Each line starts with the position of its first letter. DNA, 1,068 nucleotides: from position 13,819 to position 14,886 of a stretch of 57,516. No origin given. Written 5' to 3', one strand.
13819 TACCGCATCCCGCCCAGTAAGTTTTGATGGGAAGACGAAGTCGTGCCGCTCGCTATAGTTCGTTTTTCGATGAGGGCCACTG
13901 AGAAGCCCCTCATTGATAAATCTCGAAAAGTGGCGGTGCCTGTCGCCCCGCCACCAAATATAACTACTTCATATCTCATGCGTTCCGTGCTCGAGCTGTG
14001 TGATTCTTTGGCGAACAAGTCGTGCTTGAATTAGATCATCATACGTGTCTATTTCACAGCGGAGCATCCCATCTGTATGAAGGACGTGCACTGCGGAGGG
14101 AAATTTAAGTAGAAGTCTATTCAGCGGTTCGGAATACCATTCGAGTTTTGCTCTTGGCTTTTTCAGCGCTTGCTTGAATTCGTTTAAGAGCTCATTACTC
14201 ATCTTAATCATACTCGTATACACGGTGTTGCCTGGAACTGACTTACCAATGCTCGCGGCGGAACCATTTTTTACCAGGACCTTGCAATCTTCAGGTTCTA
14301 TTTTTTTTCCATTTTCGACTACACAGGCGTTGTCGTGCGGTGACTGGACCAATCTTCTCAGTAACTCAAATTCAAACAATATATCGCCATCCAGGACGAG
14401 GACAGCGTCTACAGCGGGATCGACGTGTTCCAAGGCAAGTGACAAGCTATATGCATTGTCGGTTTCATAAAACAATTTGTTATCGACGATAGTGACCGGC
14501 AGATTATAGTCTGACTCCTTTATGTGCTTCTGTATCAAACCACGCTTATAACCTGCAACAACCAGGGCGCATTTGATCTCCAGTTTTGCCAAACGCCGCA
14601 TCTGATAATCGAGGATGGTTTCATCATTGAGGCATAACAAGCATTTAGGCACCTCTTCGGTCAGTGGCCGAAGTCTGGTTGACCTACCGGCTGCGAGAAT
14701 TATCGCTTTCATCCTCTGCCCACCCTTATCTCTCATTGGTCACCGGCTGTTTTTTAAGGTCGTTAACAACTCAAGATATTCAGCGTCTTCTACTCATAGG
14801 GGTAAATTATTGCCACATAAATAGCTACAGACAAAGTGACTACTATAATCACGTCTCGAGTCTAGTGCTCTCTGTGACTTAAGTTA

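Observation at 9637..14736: Teichoic-acid-like polyol-phosphate module (TagF-like + LicC-like + FAD G3P-dehydrogenase-like) in an archaeon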

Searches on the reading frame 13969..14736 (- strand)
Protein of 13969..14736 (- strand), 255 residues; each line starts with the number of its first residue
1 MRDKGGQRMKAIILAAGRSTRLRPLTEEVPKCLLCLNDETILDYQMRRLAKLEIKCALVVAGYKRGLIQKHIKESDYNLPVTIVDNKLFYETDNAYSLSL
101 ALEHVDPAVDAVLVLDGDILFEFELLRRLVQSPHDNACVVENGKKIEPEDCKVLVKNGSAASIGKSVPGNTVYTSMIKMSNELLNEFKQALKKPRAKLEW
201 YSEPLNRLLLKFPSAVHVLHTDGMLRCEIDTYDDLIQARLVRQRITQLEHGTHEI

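Call 3: search_protein_families(library=pfam, proteins=[window:13969-14736:-], max_evalue=0.01)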
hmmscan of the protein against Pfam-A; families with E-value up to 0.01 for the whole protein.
window:13969-14736:- (255 aa): 3 families
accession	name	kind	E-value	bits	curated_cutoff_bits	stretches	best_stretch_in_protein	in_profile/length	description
PF12804.13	NTP_transf_3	-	8.9e-16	58.9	27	1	11-148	1-130/160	MobA-like NTP transferase domain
PF00483.29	NTP_transferase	-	1.3e-14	54.8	21.2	1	10-128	1-120/245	Nucleotidyl transferase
PF20202.4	DUF6564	-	4.3e-06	27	25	1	39-136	15-115/230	Domain of unknown function (DUF6564)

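Call 4: search_protein_families(library=ncbifam, proteins=[window:13969-14736:-], max_evalue=0.01)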
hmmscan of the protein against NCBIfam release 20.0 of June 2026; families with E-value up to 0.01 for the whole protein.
window:13969-14736:- (255 aa): 38 families (the best 25 are shown)
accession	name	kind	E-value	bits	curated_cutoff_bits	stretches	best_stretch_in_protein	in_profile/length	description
TIGR03992.1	Arch_glmU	subfamily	7.4e-22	77.8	292.1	1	9-155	1-140/393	bifunctional sugar-1-phosphate nucleotidylyltransferase/acetyltransferase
NF041313.1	UDPGP_AglF_Halo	equivalog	1e-20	74.2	400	1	9-235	1-227/234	UTP--glucose-1-phosphate uridylyltransferase AglF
NF041135.1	IPPtranDIPPsyn_Thcocales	equivalog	5.5e-16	58.6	580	1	9-239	1-214/419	bifunctional L-myo-inositol-1-phosphate cytidylyltransferase/CDP-L-myo-inositol myo-inositolphosphotransferase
NF045761.1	NAMPUrTaseMurU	equivalog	1.4e-13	51.2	250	1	9-129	1-118/226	N-acetylmuramate alpha-1-phosphate uridylyltransferase MurU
NF041173.1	Sug_nt_acttase_Thmprot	equivalog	4e-13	49.1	600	1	9-200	1-189/405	bifunctional sugar-1-phosphate nucleotidylyltransferase/acetyltransferase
NF049965.1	GlMnHpPGnyltfHddC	equivalog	1.5e-12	47.6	300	1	9-127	1-114/221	D-glycero-D-manno-heptose 1-phosphate guanosyltransferase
NF052502.1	man1P_GTase_Rv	exception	1.1e-10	40.9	440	1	10-136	2-125/352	mannose-1-phosphate guanylyltransferase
TIGR01173.1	glmU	equivalog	3.5e-10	39.3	366.85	1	9-149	1-133/452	bifunctional UDP-N-acetylglucosamine diphosphorylase/glucosamine-1-phosphate N-acetyltransferase GlmU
NF045697.1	MurNAcPUrMurU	equivalog_domain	1.4e-09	37.7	370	1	12-92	1-82/229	N-acetylmuramate alpha-1-phosphate uridylyltransferase MurU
TIGR01208.1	rmlA_long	equivalog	1.8e-09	37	320.25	1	10-87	1-80/353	glucose-1-phosphate thymidylyltransferase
NF045665.1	NTPtran_DVU1551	equivalog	2.5e-09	36.7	315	1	9-119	1-101/359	DVU_1551 family NTP transferase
NF010933.0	PRK14353.1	equivalog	5.3e-09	35.2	505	1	8-142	5-133/453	bifunctional UDP-N-acetylglucosamine diphosphorylase/glucosamine-1-phosphate N-acetyltransferase GlmU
NF010932.0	PRK14352.1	equivalog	5.5e-09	35.2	611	1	9-136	7-129/488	bifunctional UDP-N-acetylglucosamine diphosphorylase/glucosamine-1-phosphate N-acetyltransferase GlmU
TIGR03310.1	matur_MocA_YgfJ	equivalog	2e-08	34.4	186.45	1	11-131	2-113/188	molybdenum cofactor cytidylyltransferase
NF010940.0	PRK14360.1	equivalog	4.3e-08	32.1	602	1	12-135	5-121/452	bifunctional UDP-N-acetylglucosamine diphosphorylase/glucosamine-1-phosphate N-acetyltransferase GlmU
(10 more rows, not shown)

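Call 9: find_homologous_proteins(query=window:13969-14736:-)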
Query window:13969-14736:- (255 aa): 129 proteins with E <= 0.001 among 928 candidates; the best 120 are listed.
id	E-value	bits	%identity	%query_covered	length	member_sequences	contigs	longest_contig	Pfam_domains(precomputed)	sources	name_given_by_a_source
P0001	1.5e-156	537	94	100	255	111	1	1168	PF00483.30,PF20202.5,PF12804.14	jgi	jgi:choline kinase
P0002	9.5e-147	505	89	100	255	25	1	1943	PF00483.30,PF20202.5,PF12804.14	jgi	-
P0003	7.9e-146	502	87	100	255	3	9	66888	PF00483.30,PF20202.5,PF12804.14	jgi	jgi:choline kinase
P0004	2.4e-145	501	87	100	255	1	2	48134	PF00483.30,PF20202.5,PF12804.14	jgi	jgi:choline kinase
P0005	1.7e-140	485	85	100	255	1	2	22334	PF00483.30,PF20202.5,PF12804.14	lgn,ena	-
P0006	1.1e-120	420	77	99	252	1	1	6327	PF00483.30,PF20202.5,PF12804.14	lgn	-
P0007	3.1e-119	415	73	100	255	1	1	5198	PF00483.30,PF20202.5,PF12804.14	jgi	jgi:choline kinase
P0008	7.6e-113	394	71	96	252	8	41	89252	PF00483.30,PF20202.5,PF12804.14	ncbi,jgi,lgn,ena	jgi:choline kinase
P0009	1.5e-112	393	82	87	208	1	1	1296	PF20202.5,PF12804.14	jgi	jgi:choline kinase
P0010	7.2e-111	388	71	96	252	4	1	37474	PF00483.30,PF20202.5,PF12804.14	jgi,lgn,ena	jgi:choline kinase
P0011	1.1e-105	371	83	79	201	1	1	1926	PF20202.5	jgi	jgi:choline kinase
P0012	2.1e-100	353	87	73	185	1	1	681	PF00483.30,PF20202.5,PF12804.14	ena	-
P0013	1.4e-96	341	61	98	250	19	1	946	PF00483.30,PF01128.26,PF20202.5,PF12804.14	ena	-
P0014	2.0e-96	340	61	96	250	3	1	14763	PF00483.30,PF20202.5,PF12804.14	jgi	jgi:choline kinase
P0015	6.9e-95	335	61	98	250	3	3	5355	PF00483.30,PF20202.5,PF12804.14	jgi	jgi:choline kinase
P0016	9.9e-95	335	61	100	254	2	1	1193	PF00483.30,PF20202.5,PF12804.14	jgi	jgi:choline kinase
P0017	2.5e-93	330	60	95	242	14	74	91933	PF00483.30,PF20202.5,PF12804.14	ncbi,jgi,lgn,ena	jgi:choline kinase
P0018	4.8e-93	329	59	98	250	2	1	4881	PF00483.30,PF20202.5,PF12804.14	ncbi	-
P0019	4.9e-92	326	58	98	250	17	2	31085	PF00483.30,PF20202.5,PF12804.14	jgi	jgi:choline kinase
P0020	4.5e-91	323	60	95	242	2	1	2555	PF00483.30,PF20202.5,PF12804.14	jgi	jgi:choline kinase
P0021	7.9e-91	322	58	98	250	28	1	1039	PF00483.30,PF20202.5,PF12804.14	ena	-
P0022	2.1e-89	317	57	98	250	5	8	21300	PF00483.30,PF20202.5,PF12804.14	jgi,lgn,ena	jgi:choline kinase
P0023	2.0e-88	314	59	95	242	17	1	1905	PF00483.30,PF20202.5,PF12804.14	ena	-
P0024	7.9e-86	306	56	94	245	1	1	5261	PF00483.30,PF01128.26,PF20202.5,PF12804.14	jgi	-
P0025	1.1e-85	305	58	96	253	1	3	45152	PF00483.30,PF20202.5,PF12804.14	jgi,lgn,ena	jgi:choline kinase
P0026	9.8e-81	289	55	93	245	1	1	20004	PF00483.30,PF20202.5,PF12804.14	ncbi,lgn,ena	-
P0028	3.2e-80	287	55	94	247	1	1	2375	PF00483.30,PF20202.5,PF12804.14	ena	-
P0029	7.4e-80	286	54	94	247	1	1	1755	PF00483.30,PF01128.26,PF20202.5,PF12804.14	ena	-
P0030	1.5e-79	285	54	93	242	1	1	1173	PF00483.30,PF01128.26,PF20202.5,PF12804.14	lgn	-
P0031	1.0e-78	282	56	94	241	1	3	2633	PF00483.30,PF01128.26,PF20202.5,PF12804.14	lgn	-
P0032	4.7e-78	280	53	96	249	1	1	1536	PF00483.30,PF20202.5,PF12804.14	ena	-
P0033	1.9e-77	278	52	98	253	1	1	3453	PF00483.30,PF20202.5,PF12804.14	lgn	-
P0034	1.0e-71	260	55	95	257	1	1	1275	PF00483.30,PF20202.5,PF12804.14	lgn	-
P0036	2.5e-69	252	50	95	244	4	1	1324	PF00483.30,PF01128.26,PF20202.5,PF12804.14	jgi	-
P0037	1.3e-68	249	52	94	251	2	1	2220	PF00483.30,PF01128.26,PF20202.5,PF12804.14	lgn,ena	-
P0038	1.7e-68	249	49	95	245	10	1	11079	PF00483.30,PF01128.26,PF20202.5,PF12804.14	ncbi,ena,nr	ncbi:MAG: phosphocholine cytidylyltransferase family protein [Candidatus Pacebacteria bacterium]|nr:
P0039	5.3e-68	247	47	93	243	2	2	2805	PF00483.30,PF01128.26,PF20202.5,PF12804.14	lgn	-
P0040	5.4e-68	247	47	93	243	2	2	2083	PF00483.30,PF01128.26,PF20202.5,PF12804.14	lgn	-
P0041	7.2e-67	244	46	95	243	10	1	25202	PF00483.30,PF01128.26,PF20202.5,PF12804.14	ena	-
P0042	1.1e-66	243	51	91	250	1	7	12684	PF00483.30,PF20202.5,PF12804.14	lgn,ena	-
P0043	1.8e-66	242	50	93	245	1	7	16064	PF00483.30,PF01128.26,PF20202.5,PF12804.14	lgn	-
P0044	2.1e-66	242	51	94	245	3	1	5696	PF00483.30,PF20202.5,PF12804.14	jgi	-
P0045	2.2e-66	242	46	95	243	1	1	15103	PF00483.30,PF01128.26,PF20202.5,PF12804.14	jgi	jgi:choline kinase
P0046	2.3e-66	242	51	91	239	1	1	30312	PF00483.30,PF20202.5,PF12804.14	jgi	jgi:choline kinase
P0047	8.5e-66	240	49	95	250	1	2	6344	PF00483.30,PF20202.5,PF12804.14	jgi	jgi:choline kinase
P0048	1.3e-65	240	46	95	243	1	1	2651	PF00483.30,PF01128.26,PF20202.5,PF12804.14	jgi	-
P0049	2.4e-65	239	48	95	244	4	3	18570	PF00483.30,PF01128.26,PF20202.5,PF12804.14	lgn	-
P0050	1.2e-64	236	47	94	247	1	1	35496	PF00483.30,PF01128.26,PF20202.5,PF12804.14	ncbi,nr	ncbi:MAG: phosphocholine cytidylyltransferase family protein [Candidatus Pacebacteria bacterium]|nr:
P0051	1.0e-63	233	48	94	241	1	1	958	PF00483.30,PF20202.5,PF12804.14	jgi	jgi:choline kinase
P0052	1.1e-63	233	50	91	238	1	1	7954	PF00483.30,PF01128.26,PF20202.5,PF12804.14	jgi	-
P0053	2.5e-62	229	48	91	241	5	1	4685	PF00483.30,PF01128.26,PF20202.5,PF12804.14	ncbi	-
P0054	9.7e-59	217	49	90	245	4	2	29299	PF00483.30,PF20202.5,PF12804.14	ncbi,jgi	ncbi:MAG: phosphocholine cytidylyltransferase family protein [Candidatus Thorarchaeota archaeon]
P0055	6.9e-58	214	47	91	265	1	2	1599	PF00483.30,PF12804.14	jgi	-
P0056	3.7e-57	212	48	89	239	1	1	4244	PF00483.30,PF20202.5,PF12804.14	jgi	jgi:choline kinase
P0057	1.0e-56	210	49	90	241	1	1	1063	PF00483.30,PF20202.5,PF12804.14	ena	-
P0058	1.9e-56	210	48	94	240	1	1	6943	PF00483.30,PF01128.26,PF20202.5,PF12804.14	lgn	-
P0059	5.1e-55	205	48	89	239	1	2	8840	PF00483.30,PF12804.14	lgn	-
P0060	1.9e-54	203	43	95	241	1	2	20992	PF00483.30,PF20202.5,PF12804.14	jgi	-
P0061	6.2e-54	201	47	90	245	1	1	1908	PF00483.30,PF20202.5,PF12804.14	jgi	-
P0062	5.3e-53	198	47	90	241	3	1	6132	PF00483.30,PF12804.14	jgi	-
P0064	1.0e-50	191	60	58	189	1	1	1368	PF00483.30,PF20202.5,PF12804.14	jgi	-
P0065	1.9e-40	157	45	90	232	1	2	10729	PF00483.30,PF20202.5,PF12804.14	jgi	jgi:L-glutamine-phosphate cytidylyltransferase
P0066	1.5e-35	141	38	94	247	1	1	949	PF00483.30,PF20202.5,PF12804.14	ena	-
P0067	2.8e-34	137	36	94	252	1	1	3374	PF00483.30,PF20202.5,PF12804.14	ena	-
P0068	4.7e-33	133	35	89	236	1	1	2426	PF00483.30,PF01128.26,PF20202.5,PF12804.14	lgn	-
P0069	1.2e-32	132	40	89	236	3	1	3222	PF00483.30,PF12804.14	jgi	jgi:choline kinase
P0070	2.2e-27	114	35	93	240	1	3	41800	PF00483.30,PF12804.14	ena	-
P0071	2.4e-27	114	34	93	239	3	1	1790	PF00483.30,PF12804.14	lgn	-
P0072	1.0e-26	112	36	89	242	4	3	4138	PF00483.30,PF12804.14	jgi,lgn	-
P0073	4.1e-25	107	33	91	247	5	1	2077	PF00483.30,PF12804.14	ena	-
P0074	5.7e-22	97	36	91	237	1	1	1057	PF00483.30,PF12804.14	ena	-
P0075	8.5e-22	96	31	87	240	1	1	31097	PF00483.30,PF20202.5,PF12804.14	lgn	-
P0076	1.5e-21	95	35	73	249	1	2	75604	PF00483.30,PF12804.14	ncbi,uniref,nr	ncbi:nucleotidyltransferase [Alicyclobacillus cellulosilyticus]|uniref:Nucleotidyltransferase n=1 Ta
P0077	4.3e-21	94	34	91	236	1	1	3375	PF00483.30,PF12804.14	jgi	-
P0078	4.9e-20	90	32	95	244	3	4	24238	PF00483.30,PF20202.5,PF12804.14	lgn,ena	-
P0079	7.2e-20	90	33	91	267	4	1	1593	PF00483.30,PF12804.14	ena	-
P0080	9.1e-20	89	31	90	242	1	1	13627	PF00483.30,PF12804.14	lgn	-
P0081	1.9e-19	88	35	65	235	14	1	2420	PF00483.30,PF20202.5,PF12804.14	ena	-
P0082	7.6e-19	86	32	91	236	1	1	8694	PF00483.30,PF12804.14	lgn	-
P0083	1.3e-18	86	39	52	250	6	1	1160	PF00483.30,PF01128.26,PF12804.14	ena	-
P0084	1.0e-17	83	35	92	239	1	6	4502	PF00483.30,PF12804.14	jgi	jgi:choline kinase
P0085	1.1e-17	83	30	93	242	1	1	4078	PF00483.30,PF12804.14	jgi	jgi:choline kinase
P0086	1.1e-17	83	34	62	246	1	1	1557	PF00483.30,PF12804.14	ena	-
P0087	6.9e-17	80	32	79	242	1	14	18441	PF00483.30,PF12804.14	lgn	-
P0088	1.2e-16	79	35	58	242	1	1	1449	PF00483.30,PF12804.14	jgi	jgi:choline kinase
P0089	1.5e-16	79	32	90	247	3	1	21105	PF00483.30,PF01128.26,PF12804.14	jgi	jgi:choline kinase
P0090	3.0e-16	78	30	91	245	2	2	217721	PF00483.30,PF01128.26,PF12804.14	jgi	-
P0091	3.5e-16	78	30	67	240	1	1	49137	PF00483.30,PF12804.14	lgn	-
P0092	7.1e-16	77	29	87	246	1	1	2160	PF00483.30,PF12804.14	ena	-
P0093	7.5e-16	77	30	91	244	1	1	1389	PF00483.30,PF12804.14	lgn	-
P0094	3.1e-15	75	34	57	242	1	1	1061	PF00483.30,PF12804.14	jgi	jgi:choline kinase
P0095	3.9e-15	74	34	50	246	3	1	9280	PF00483.30,PF01128.26,PF20202.5,PF12804.14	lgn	-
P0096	3.9e-15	74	32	90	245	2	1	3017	PF00483.30,PF12804.14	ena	-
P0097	8.6e-15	73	27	80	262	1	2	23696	PF00483.30,PF20202.5,PF12804.14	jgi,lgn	jgi:NDP-sugar pyrophosphorylase family protein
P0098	3.4e-14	71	33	74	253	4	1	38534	PF00483.30,PF01128.26,PF12804.14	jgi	jgi:choline kinase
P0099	7.0e-12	64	37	54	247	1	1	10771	PF00483.30,PF12804.14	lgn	-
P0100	3.6e-11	61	36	54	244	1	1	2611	PF00483.30,PF12804.14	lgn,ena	-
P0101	1.0e-10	60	35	52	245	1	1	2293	PF00483.30,PF12804.14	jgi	jgi:choline kinase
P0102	8.3e-10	57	25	89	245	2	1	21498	PF00483.30,PF12804.14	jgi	jgi:choline kinase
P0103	1.2e-9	56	34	52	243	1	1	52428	PF00483.30,PF12804.14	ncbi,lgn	-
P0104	1.4e-9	56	38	52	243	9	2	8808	PF00483.30,PF12804.14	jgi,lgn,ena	-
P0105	2.1e-9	56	36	52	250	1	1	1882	PF00483.30,PF12804.14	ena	-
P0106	2.2e-9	56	34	52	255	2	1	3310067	PF00483.30,PF12804.14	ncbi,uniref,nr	ncbi:MAG: phosphocholine cytidylyltransferase family protein [Candidatus Nitrohelix vancouverensis]|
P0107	5.7e-9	54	32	49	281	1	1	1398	PF00483.30,PF12804.14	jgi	jgi:choline kinase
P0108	7.3e-9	54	36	54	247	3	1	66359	PF00483.30,PF12804.14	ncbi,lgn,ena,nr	ncbi:MAG: phosphocholine cytidylyltransferase family protein [Candidatus Obscuribacterales bacterium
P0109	7.8e-9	54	37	52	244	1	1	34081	PF00483.30,PF12804.14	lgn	-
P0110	1.2e-8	53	34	50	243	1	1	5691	PF00483.30,PF12804.14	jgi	jgi:L-glutamine-phosphate cytidylyltransferase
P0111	1.2e-8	53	33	44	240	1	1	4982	PF00483.30,PF12804.14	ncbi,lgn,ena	-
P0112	1.2e-8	53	34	52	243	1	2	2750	PF00483.30,PF12804.14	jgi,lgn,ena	jgi:choline kinase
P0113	1.2e-7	50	37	51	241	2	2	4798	PF00483.30,PF01128.26,PF12804.14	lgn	-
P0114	1.7e-7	49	36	46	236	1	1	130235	PF00483.30,PF12804.14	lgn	-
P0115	2.3e-7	49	29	72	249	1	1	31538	PF00483.30,PF12804.14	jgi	jgi:choline kinase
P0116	2.5e-7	49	29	89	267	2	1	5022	PF00483.30,PF12804.14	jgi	-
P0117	3.1e-7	48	34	45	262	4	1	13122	PF00483.30,PF12804.14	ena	-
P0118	8.9e-7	47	28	93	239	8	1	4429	PF00483.30,PF12804.14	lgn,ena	-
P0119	1.1e-6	47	32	52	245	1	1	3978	PF00483.30,PF12804.14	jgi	-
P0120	9.8e-6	44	35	52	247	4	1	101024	PF00483.30,PF12804.14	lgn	-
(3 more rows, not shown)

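Call 10: search_solved_structures(query=window:13969-14736:-, max_evalue=0.001, show_alignments=2)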
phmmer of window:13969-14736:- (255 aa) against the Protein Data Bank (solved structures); distinct sequences matched with E-value up to 0.001: 18.
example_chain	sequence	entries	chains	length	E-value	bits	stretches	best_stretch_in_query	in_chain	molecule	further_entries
1jyk_A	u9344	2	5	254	9.5e-13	51.7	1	8-108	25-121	CTP:phosphocholine Cytidylyltransferase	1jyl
7d72_K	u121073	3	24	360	5e-09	39.5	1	9-132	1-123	Mannose-1-phosphate guanyltransferase beta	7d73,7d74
4jd0_A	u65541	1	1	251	3.5e-08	36.7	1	6-175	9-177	Nucleotidyl transferase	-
7x8j_A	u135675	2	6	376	1.5e-07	34.6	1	9-174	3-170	Mannose-1-phosphate guanylyltransferase 1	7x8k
8yre_D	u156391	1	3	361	2.8e-07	33.8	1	9-174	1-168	Mannose-1-phosphate guanylyltransferase 1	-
2xme_A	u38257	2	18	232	3.7e-06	30.1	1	8-238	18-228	CTP-INOSITOL-1-PHOSPHATE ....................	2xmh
5z09_A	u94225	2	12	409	4.2e-06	29.9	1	9-199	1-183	Dual sugar-1-phosphate nucleotidylyltransferase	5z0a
5b04_I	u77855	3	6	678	4.3e-06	29.9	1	7-107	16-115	Probable translation initiation factor eIF-2B subunit epsilon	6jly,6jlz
2ggo_A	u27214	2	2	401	1.3e-05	28.3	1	9-199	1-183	401aa long hypothetical glucose-1-phosphate thymidylyltransferase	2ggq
4y7t_A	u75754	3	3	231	1.7e-05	27.9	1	9-95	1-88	Nucleotidyl transferase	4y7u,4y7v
4mnd_A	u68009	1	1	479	1.9e-05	27.8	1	8-239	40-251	CTP L-myo-inositol-1-phosphate cytidylyltransferase/CDP-L-myo-inositol myo-inositolphospho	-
7whr_B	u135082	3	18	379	4.3e-05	26.6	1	4-123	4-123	Nucleotidyl transferase family protein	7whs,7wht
6i3m_G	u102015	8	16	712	4.7e-05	26.5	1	7-81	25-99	Translation initiation factor eIF-2B subunit epsilon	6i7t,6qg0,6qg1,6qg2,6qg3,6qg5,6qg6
1mc3_A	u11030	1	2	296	4.8e-05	26.5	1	6-244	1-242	GLUCOSE-1-PHOSPHATE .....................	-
8x7s_B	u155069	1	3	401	0.00019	24.5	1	6-59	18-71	UTP--glucose-1-phosphate uridylyltransferase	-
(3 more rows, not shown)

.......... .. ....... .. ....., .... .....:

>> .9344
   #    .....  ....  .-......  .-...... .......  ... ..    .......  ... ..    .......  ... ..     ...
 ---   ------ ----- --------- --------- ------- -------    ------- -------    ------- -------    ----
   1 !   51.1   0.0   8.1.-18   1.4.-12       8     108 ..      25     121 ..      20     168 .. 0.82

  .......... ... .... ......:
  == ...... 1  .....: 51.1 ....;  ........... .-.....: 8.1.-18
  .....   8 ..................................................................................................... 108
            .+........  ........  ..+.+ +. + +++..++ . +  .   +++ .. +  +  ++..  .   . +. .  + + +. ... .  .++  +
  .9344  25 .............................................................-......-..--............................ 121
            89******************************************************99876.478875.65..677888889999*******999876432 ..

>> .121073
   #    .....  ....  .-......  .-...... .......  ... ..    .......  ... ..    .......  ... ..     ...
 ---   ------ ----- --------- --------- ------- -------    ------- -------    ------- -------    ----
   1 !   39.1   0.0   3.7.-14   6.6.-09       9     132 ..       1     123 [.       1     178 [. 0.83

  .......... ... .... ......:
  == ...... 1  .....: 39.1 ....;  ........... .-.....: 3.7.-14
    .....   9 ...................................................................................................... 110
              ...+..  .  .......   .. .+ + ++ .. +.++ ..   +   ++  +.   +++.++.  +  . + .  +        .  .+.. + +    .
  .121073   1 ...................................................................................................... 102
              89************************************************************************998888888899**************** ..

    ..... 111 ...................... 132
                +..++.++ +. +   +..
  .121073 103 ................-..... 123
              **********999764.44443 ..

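Call 13: find_encoding_contigs(protein=P0008, flank=8000, max_places=4)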
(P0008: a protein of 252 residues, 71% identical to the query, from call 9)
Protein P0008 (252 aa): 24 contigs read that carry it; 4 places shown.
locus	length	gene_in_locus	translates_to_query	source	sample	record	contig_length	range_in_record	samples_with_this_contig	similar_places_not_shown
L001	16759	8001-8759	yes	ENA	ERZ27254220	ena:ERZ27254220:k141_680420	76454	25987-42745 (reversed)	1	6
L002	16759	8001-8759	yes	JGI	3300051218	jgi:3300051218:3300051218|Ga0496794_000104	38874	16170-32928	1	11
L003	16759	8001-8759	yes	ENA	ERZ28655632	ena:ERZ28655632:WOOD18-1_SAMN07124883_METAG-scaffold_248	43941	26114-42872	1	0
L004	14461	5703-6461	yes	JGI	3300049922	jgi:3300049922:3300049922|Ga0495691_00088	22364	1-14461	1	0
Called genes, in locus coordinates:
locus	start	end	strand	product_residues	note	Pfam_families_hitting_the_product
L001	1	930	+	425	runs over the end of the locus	PF03721:UDPG_MGDP_dh_N, PF00984:UDPG_MGDP_dh, PF03720:UDPG_MGDP_dh_C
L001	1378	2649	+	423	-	PF00534:Glycos_transf_1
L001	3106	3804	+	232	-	PF13578:Methyltransf_24 (weak)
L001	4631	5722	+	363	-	PF13439:Glyco_transf_4, PF13692:Glyco_trans_1_4, PF13524:Glyco_trans_1_2, PF00534:Glycos_transf_1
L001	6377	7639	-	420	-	PF04464:Glyphos_transf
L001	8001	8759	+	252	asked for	PF00483:NTP_transferase, PF12804:NTP_transf_3, PF20202:DUF6564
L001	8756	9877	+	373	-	PF01266:DAO, PF13450:NAD_binding_8 (weak)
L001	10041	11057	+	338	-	PF00535:Glycos_transf_2, PF13641:Glyco_tranf_2_3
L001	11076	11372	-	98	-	-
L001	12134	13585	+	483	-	PF01943:Polysacc_synt, PF13440:Polysacc_synt_3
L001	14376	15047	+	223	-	PF13489:Methyltransf_23, PF08241:Methyltransf_11 (weak), PF08242:Methyltransf_12 (faint), PF13649:Methyltransf_25 (weak)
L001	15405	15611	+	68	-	-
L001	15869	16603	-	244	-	PF06560:GPI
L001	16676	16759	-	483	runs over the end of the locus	PF01943:Polysacc_synt, PF13440:Polysacc_synt_3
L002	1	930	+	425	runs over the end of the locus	PF03721:UDPG_MGDP_dh_N, PF00984:UDPG_MGDP_dh, PF03720:UDPG_MGDP_dh_C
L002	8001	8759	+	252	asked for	PF00483:NTP_transferase, PF12804:NTP_transf_3, PF20202:DUF6564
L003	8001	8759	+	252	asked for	PF00483:NTP_transferase, PF12804:NTP_transf_3, PF20202:DUF6564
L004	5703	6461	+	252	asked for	PF00483:NTP_transferase, PF12804:NTP_transf_3, PF20202:DUF6564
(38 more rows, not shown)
